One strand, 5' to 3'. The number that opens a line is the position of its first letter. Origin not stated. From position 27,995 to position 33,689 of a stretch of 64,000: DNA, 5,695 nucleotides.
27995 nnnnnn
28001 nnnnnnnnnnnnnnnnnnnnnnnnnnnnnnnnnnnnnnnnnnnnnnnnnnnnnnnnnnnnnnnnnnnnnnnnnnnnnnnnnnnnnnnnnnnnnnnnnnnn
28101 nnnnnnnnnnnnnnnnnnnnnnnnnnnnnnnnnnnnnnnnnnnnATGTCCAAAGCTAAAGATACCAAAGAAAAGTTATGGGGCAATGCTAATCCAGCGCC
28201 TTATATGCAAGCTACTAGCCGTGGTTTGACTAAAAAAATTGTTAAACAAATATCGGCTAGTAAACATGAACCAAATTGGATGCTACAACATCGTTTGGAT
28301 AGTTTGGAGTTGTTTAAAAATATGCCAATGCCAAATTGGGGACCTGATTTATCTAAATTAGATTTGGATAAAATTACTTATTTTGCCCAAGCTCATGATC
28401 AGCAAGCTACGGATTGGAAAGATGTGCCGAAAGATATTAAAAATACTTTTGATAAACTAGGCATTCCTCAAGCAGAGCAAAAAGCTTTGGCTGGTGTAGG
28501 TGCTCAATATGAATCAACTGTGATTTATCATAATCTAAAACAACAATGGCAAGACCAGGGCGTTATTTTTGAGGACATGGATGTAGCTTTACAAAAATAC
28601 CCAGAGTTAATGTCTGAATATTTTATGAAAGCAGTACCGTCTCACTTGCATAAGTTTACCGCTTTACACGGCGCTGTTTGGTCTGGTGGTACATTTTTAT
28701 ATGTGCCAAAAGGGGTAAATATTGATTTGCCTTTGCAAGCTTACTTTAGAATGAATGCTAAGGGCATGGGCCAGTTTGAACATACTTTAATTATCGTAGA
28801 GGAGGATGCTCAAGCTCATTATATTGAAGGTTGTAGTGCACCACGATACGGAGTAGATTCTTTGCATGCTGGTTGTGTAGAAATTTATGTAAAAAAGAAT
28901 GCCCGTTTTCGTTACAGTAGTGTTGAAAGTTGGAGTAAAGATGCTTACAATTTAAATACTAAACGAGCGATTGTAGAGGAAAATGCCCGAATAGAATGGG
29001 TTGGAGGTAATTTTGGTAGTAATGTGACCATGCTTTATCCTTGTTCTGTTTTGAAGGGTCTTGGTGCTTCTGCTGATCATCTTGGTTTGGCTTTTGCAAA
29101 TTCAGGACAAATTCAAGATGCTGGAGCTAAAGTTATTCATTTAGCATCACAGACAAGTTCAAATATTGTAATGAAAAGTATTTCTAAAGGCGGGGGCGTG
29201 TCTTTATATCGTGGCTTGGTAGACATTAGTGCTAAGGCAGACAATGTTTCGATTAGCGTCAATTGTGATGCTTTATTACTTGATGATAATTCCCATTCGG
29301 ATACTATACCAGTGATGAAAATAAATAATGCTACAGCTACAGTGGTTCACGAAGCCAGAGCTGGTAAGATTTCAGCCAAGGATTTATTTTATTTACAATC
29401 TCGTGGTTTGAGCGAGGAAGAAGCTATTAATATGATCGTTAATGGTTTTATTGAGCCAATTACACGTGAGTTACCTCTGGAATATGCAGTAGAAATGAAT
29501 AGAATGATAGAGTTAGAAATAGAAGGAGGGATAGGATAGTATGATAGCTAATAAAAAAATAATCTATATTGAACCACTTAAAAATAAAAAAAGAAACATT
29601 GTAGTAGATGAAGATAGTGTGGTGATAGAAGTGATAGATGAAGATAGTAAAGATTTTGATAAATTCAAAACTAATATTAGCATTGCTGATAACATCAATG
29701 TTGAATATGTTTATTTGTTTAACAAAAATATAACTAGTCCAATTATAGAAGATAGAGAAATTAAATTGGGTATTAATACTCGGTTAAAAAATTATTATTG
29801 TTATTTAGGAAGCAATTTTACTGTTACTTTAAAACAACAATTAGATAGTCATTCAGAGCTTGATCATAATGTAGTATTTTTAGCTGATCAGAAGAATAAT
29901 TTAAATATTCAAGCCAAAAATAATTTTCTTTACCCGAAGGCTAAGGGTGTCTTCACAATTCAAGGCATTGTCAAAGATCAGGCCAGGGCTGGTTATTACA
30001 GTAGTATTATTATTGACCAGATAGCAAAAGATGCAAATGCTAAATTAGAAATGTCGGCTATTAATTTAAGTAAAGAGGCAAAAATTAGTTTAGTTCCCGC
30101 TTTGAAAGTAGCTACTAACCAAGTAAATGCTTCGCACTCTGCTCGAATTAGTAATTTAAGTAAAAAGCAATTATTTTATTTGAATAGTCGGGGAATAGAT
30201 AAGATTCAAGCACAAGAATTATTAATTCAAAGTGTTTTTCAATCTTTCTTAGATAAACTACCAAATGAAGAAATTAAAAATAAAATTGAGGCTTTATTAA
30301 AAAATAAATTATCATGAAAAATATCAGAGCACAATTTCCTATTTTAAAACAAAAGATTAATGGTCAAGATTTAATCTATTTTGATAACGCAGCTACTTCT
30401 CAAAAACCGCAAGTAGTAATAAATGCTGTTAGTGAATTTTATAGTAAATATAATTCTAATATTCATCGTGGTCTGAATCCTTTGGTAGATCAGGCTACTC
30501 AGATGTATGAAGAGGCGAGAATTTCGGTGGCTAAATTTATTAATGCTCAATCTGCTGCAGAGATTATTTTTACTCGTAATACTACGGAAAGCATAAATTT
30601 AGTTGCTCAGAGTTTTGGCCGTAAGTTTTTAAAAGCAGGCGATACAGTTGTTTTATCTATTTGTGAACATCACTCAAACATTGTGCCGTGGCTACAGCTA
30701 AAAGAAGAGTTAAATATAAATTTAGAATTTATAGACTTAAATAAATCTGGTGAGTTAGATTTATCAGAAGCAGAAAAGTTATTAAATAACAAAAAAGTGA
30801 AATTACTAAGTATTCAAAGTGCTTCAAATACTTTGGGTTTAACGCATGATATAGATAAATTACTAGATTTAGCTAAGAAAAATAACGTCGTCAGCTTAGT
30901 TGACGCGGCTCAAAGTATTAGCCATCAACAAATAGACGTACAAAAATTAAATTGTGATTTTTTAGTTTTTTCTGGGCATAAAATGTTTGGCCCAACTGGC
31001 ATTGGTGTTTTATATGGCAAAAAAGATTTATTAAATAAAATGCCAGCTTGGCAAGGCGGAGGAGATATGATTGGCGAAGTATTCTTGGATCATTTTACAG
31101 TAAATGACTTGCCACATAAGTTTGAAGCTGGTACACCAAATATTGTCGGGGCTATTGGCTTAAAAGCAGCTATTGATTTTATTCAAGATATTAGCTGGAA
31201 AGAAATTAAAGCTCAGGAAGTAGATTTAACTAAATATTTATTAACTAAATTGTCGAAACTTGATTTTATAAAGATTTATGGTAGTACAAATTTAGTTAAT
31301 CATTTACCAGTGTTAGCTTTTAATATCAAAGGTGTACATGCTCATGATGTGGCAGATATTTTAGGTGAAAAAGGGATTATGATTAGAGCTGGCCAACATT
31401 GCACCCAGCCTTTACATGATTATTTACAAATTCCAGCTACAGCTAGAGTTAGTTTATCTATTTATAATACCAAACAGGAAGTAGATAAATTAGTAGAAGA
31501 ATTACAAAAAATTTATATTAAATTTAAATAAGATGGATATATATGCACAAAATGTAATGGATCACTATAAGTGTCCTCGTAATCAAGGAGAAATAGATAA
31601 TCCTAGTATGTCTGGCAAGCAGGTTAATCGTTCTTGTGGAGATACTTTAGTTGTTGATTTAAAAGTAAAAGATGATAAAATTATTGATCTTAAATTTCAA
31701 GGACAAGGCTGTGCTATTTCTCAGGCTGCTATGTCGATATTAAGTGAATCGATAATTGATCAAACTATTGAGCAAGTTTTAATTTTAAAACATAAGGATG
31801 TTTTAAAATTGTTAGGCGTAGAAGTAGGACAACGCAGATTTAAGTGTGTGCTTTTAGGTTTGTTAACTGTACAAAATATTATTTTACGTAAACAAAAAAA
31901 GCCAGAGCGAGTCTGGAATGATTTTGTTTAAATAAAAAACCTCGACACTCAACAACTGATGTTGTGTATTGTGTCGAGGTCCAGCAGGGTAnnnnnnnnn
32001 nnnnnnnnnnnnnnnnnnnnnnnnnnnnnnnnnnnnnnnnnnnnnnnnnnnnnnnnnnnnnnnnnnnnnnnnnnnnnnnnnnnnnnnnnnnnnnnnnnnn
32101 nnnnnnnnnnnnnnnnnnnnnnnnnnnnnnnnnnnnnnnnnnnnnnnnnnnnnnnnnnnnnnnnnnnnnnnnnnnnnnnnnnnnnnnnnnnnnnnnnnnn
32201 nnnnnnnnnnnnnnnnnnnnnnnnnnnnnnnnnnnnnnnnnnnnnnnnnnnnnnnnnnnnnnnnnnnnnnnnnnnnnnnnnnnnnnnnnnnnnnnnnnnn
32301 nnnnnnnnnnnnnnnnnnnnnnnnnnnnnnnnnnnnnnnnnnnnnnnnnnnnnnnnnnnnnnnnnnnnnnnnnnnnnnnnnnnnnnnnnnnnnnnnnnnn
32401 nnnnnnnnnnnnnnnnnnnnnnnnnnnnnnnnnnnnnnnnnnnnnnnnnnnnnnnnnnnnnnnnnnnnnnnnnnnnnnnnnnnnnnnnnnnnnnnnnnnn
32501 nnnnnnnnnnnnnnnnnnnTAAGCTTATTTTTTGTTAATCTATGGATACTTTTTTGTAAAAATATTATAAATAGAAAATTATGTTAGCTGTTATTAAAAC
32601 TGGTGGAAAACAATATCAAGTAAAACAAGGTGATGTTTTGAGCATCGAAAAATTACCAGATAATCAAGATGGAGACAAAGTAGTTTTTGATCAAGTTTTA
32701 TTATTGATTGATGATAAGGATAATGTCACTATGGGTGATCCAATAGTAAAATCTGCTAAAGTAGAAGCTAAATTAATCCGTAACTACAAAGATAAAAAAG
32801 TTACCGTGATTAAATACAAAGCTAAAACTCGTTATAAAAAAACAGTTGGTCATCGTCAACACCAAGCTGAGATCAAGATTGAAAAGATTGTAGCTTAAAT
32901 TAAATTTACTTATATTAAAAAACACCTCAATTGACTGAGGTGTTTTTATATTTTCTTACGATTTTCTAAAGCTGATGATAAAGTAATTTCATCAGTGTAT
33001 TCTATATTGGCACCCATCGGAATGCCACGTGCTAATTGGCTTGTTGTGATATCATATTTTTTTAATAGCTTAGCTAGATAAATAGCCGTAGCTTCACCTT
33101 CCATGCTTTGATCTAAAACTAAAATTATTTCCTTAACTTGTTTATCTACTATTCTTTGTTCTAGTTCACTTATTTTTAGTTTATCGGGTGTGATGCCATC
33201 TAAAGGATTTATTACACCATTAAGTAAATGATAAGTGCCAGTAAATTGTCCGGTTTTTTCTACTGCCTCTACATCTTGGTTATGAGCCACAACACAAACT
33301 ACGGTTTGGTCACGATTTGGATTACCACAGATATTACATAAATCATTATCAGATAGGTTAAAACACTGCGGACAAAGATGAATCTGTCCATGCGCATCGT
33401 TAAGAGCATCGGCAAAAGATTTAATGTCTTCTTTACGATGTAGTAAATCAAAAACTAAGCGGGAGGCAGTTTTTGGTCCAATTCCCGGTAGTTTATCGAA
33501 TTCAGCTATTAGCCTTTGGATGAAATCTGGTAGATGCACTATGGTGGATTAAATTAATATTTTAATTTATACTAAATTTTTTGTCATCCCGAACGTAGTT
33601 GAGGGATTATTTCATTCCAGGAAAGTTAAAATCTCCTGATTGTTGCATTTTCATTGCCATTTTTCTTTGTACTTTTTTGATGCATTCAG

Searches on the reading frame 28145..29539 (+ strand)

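Call 28: search_protein_families(library=pfam, proteins=[window:28145-29539:+], max_evalue=0.001)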
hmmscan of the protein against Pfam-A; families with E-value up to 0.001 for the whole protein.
window:28145-29539:+ (464 aa): 2 families
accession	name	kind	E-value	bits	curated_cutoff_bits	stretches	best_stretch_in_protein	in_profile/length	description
PF01458.23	SUFBD_core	-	1.3e-77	260.9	27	1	201-435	1-232/232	SUF system FeS cluster assembly, SufBD core domain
PF19295.5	SufBD_N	-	1.9e-10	41.1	23.5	1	127-198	100-171/172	SufBD protein N-terminal region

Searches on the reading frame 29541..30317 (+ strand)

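Call 28: search_protein_families(library=pfam, proteins=[window:29541-30317:+], max_evalue=0.001)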
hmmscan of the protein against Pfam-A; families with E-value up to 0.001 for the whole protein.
window:29541-30317:+ (258 aa): 1 family
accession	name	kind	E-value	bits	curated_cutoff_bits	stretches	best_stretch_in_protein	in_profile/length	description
PF01458.23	SUFBD_core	-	1.4e-33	116.8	27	1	20-231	16-231/232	SUF system FeS cluster assembly, SufBD core domain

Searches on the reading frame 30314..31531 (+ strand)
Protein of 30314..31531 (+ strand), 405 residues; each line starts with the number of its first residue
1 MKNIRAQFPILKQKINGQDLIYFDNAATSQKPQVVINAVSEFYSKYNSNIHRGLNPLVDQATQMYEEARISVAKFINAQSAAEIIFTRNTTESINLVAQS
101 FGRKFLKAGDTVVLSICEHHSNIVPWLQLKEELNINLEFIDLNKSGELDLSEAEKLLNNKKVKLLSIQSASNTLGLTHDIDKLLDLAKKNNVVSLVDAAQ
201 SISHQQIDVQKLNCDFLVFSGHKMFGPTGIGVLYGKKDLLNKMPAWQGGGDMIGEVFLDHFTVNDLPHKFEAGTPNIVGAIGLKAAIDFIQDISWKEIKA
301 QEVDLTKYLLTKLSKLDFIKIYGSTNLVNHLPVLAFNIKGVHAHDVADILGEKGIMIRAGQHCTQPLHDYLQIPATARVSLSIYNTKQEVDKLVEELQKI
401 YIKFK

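Call 28: search_protein_families(library=pfam, proteins=[window:30314-31531:+], max_evalue=0.001)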
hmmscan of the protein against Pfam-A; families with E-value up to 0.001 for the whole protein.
window:30314-31531:+ (405 aa): 3 families
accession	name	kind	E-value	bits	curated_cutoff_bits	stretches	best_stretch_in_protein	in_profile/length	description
PF00266.25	Aminotran_5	-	2.9e-143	477.8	21.5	1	21-393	1-371/371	Aminotransferase class-V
PF00155.27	Aminotran_1_2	-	2.7e-08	33.9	19.7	1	61-396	40-360/361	Aminotransferase class I and II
PF01053.26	Cys_Met_Meta_PP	-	5.7e-06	25.6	27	1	103-223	85-198/381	Cys/Met metabolism PLP-dependent enzyme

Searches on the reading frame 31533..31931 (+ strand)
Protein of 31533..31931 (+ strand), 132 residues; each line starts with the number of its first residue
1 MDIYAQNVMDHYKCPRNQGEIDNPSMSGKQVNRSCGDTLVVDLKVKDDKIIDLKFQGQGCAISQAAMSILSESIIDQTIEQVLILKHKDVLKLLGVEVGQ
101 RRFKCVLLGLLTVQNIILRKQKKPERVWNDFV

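Call 28: search_protein_families(library=pfam, proteins=[window:31533-31931:+], max_evalue=0.001)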
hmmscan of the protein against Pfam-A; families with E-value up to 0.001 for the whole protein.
window:31533-31931:+ (132 aa): 1 family
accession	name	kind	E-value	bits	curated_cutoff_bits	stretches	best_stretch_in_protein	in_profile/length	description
PF01592.21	NifU_N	-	9.2e-27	94.1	22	1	4-119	2-119/127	NifU-like N terminal domain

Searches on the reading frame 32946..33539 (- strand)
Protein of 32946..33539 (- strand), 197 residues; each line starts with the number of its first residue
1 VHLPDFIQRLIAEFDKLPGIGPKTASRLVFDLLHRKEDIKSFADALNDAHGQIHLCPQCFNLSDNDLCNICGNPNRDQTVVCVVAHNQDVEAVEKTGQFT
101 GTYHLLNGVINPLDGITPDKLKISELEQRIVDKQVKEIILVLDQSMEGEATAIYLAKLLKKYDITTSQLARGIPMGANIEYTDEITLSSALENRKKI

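Call 43: search_protein_families(library=pfam, proteins=[window:32946-33539:-], max_evalue=0.001)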
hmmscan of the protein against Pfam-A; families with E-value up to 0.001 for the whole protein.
window:32946-33539:- (197 aa): 6 families
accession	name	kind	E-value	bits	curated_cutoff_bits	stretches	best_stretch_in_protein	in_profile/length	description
PF13662.12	Toprim_4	-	1.1e-20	74.1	25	1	80-170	2-85/85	Toprim domain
PF21176.3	RecR_HhH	-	1.4e-13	50.8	27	1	7-49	1-44/45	RecR, helix-hairpin-helix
PF21175.2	RecR_C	-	7.2e-12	44.9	22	1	172-195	1-24/24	RecR, C-terminal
PF01751.28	Toprim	-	1.6e-09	38.2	23.1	1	81-163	2-90/96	Toprim domain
PF02132.21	RecR_ZnF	-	1.5e-07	31.5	22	1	53-73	1-21/21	RecR, Cys4-zinc finger domain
PF00633.29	HHH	-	0.00038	20.6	24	0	11-27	10-26/30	Helix-hairpin-helix motif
